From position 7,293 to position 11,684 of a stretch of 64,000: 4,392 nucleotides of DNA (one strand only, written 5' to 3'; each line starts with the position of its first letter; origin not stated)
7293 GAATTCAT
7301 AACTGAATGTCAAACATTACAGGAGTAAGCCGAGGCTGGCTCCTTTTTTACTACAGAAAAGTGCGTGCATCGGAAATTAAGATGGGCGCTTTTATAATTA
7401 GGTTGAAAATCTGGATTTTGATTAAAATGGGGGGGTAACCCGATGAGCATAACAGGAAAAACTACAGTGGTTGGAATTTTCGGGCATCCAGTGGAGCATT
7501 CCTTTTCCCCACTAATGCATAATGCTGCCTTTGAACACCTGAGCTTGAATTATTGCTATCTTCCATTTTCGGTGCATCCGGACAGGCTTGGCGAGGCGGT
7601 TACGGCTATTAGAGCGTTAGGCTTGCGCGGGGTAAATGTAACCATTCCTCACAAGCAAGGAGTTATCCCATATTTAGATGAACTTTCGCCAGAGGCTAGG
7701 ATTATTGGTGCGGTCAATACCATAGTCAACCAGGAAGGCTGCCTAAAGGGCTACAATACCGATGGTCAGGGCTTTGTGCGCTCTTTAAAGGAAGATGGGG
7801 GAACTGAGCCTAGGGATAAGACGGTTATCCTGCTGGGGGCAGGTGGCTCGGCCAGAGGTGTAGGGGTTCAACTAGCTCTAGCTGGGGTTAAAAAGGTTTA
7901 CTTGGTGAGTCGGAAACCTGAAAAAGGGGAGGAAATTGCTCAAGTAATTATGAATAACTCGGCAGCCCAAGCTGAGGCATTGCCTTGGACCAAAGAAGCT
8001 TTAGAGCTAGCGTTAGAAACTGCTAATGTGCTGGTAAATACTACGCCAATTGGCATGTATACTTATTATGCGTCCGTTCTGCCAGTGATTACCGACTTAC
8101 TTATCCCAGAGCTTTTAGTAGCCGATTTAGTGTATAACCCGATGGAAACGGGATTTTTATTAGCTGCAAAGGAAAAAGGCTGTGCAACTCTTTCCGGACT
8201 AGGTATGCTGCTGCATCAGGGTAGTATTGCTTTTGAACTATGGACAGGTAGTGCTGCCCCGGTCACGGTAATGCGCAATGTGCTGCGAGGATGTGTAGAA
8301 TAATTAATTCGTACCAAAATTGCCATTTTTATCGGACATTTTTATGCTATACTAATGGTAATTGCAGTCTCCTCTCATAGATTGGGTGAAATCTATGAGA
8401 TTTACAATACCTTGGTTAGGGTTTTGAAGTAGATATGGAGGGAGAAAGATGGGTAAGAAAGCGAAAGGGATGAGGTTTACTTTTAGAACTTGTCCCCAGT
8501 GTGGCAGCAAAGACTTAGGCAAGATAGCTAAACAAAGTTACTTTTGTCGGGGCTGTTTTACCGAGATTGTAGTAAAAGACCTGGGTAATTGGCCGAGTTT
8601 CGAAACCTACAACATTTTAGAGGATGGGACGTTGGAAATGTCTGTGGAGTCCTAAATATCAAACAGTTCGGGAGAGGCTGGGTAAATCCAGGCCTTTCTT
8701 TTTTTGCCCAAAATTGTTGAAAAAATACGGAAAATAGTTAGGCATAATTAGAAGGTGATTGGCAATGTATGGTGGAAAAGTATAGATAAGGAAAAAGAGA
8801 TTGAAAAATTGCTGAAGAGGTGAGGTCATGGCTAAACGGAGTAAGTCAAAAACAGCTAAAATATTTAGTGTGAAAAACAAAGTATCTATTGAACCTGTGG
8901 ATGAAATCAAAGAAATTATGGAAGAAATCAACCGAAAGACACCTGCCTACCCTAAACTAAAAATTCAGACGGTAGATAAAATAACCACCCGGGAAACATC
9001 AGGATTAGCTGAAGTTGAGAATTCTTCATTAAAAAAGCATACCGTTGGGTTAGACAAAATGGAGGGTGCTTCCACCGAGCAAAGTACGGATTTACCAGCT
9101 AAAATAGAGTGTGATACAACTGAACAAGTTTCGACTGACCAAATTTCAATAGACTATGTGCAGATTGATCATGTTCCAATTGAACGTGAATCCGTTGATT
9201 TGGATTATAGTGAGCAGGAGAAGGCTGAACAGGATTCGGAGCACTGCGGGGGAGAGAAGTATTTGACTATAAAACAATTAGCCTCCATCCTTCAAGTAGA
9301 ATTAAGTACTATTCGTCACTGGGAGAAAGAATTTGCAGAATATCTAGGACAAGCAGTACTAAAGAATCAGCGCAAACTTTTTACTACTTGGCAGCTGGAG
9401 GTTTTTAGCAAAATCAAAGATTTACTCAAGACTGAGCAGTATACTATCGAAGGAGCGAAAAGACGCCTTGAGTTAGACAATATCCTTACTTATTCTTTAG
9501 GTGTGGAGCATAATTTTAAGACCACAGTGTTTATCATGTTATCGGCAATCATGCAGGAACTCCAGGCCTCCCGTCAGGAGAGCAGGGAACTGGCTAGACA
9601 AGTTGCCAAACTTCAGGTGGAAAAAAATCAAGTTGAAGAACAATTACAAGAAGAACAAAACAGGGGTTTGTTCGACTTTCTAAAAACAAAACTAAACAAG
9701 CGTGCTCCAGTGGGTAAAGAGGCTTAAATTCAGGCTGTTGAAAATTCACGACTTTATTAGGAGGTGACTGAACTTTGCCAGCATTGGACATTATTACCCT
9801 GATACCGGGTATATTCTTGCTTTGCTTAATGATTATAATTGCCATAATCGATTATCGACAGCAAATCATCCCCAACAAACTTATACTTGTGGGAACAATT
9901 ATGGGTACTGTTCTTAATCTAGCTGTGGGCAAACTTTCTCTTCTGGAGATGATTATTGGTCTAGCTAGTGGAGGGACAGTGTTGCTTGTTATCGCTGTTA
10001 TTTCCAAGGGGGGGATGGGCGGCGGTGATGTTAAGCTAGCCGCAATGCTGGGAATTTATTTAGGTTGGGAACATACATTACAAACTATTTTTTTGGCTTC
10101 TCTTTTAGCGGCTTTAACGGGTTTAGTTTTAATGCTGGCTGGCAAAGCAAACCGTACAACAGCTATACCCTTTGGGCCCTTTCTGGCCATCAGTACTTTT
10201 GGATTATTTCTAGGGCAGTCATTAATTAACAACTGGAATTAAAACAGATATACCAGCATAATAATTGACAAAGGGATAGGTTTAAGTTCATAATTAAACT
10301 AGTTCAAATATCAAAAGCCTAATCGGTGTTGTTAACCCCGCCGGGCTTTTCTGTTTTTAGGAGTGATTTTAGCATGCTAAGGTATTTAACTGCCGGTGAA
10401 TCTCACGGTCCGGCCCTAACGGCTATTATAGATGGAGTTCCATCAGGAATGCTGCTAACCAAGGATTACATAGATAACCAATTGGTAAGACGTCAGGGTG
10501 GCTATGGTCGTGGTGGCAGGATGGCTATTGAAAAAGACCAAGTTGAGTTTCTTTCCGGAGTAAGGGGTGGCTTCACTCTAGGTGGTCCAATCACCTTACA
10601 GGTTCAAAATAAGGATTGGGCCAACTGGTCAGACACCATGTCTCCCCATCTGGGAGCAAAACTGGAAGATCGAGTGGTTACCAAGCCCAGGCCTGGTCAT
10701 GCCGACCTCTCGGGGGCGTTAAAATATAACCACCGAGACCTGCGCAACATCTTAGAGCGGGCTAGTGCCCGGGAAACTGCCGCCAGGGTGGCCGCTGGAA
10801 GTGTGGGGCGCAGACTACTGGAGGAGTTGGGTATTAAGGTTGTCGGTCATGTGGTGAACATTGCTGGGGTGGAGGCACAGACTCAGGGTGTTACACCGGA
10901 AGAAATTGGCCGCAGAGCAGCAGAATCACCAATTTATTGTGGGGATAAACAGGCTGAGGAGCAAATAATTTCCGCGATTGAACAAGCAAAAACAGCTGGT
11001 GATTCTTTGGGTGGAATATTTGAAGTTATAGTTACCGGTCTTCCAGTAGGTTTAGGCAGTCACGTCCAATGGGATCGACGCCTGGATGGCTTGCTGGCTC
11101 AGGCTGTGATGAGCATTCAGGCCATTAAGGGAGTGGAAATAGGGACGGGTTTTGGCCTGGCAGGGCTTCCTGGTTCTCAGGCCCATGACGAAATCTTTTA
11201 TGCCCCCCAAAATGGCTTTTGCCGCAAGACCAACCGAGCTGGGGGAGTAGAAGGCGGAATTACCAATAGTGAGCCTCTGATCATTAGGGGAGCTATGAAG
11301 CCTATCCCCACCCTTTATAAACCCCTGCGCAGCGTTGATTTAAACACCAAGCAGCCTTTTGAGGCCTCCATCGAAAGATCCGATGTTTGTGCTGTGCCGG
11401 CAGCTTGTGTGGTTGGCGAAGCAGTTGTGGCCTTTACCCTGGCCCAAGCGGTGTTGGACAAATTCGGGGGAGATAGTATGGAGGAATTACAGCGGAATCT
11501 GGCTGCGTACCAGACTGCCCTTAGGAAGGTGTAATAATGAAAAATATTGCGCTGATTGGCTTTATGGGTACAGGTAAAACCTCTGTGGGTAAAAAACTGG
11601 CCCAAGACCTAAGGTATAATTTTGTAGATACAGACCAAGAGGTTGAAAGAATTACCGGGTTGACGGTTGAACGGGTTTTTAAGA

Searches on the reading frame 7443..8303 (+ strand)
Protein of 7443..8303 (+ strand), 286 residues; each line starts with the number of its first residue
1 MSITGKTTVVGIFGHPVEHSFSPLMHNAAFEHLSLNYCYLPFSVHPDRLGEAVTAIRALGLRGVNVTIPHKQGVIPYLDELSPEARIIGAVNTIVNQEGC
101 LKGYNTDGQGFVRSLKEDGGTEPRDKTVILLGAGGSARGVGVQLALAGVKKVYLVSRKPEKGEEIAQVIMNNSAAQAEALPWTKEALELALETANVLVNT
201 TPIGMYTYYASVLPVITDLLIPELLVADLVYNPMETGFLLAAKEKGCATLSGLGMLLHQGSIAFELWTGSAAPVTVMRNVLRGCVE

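Call 25: search_protein_families(library=ncbifam, max_evalue=1e-25, proteins=[window:7443-8303:+])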
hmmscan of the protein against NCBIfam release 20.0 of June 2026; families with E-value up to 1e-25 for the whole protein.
window:7443-8303:+ (286 aa): 17 families
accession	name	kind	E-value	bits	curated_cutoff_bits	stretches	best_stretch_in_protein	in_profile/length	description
NF001319.0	PRK00258.3-3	equivalog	8.1e-83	277.7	252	1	4-281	3-270/279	shikimate dehydrogenase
NF001314.0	PRK00258.2-2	equivalog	8.1e-82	274.5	248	1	2-283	2-286/290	shikimate dehydrogenase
NF001313.0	PRK00258.2-1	equivalog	9.2e-81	271.5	431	1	3-282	5-287/290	shikimate dehydrogenase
NF009200.0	PRK12548.1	subfamily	4.1e-77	259.4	432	1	2-279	4-285/289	shikimate dehydrogenase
TIGR00507.1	aroE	equivalog_domain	6.4e-77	258.3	200.2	1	9-282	2-266/270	shikimate dehydrogenase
NF001315.0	PRK00258.2-4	equivalog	1.2e-71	241.2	413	1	1-281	1-279/284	shikimate dehydrogenase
NF001322.0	PRK00258.3-6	equivalog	1.9e-68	230.7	285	1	7-280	5-262/272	shikimate dehydrogenase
NF009390.0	PRK12749.1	equivalog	8.2e-67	225.6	349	1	1-281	1-284/288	quinate/shikimate dehydrogenase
NF001312.0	PRK00258.1-4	equivalog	1.6e-65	221.3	295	1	5-275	7-271/285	shikimate dehydrogenase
NF009201.0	PRK12549.1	subfamily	4.5e-62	209.8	235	1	6-282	6-281/286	shikimate dehydrogenase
NF001311.0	PRK00258.1-3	equivalog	6.4e-58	196.1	235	1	10-281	8-269/279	shikimate dehydrogenase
NF001310.0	PRK00258.1-2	equivalog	4.6e-51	173.6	221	1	12-276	7-267/279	shikimate dehydrogenase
NF001316.0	PRK00258.2-5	equivalog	6e-46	156.9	247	1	10-282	4-258/263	shikimate dehydrogenase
TIGR01809.1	Shik-DH-AROM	equivalog_domain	2e-45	155.1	196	1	10-278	8-279/282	shikimate dehydrogenase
NF009202.0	PRK12550.1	equivalog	3.4e-42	144.6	306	1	23-271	24-257/272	shikimate 5-dehydrogenase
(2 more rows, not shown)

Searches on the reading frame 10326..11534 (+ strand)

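Call 25: search_protein_families(library=ncbifam, max_evalue=1e-25, proteins=[window:10326-11534:+])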
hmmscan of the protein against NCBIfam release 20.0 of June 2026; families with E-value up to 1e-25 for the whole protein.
window:10326-11534:+ (402 aa): 3 families
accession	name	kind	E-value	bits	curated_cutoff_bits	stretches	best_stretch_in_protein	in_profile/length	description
NF009113.0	PRK12463.1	equivalog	3.5e-146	487.1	799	1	18-395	1-383/390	chorismate synthase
NF003793.1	PRK05382.1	equivalog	2.6e-133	444.1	321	1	19-377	1-343/344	chorismate synthase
TIGR00033.1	aroC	equivalog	4.8e-124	413.9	212.2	1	18-381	1-349/351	chorismate synthase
